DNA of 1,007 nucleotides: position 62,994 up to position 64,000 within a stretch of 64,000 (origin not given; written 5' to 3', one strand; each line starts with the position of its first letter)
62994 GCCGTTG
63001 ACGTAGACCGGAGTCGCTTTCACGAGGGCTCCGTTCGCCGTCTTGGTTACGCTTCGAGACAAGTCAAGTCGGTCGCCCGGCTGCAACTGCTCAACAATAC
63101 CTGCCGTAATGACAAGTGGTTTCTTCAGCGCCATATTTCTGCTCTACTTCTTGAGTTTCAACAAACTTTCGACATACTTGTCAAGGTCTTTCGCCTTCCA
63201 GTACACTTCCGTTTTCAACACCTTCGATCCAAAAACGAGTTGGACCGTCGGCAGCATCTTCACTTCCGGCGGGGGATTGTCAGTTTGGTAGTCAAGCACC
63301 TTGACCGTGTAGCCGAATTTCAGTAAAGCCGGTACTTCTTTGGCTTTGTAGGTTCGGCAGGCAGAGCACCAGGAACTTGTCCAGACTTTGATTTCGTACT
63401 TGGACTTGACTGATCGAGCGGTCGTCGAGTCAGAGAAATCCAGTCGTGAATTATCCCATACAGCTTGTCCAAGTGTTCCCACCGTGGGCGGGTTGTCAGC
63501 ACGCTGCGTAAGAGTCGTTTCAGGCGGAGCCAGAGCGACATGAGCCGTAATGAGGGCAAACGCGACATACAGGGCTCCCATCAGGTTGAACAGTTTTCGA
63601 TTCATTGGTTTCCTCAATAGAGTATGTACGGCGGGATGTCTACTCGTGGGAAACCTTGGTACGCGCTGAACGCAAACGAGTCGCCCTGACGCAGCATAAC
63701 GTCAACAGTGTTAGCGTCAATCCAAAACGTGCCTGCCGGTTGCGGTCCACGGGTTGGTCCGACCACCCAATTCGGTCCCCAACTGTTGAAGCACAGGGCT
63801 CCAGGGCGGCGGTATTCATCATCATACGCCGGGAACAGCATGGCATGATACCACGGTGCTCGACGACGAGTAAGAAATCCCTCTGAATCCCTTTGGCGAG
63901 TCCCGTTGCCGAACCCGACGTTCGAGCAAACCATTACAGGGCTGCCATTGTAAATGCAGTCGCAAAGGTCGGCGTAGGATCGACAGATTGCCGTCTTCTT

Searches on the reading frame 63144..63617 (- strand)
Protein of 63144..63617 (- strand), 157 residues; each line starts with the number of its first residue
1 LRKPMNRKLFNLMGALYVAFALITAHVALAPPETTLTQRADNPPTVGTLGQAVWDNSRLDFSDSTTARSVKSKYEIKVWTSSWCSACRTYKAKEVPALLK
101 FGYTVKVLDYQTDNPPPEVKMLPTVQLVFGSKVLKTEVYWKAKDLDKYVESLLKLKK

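Call 80: find_encoding_contigs(protein=window:63144-63617:-, flank=10000, max_places=2)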
Protein window:63144-63617:- (157 aa): no gene with exactly this product is on record in the collection.

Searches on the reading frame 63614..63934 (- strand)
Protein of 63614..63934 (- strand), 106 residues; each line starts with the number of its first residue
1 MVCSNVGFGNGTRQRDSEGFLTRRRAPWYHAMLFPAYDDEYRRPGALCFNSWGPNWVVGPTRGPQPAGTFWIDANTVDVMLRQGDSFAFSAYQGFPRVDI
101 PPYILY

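Call 81: find_encoding_contigs(protein=window:63614-63934:-, flank=10000, max_places=2)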
Protein window:63614-63934:- (106 aa): no gene with exactly this product is on record in the collection.
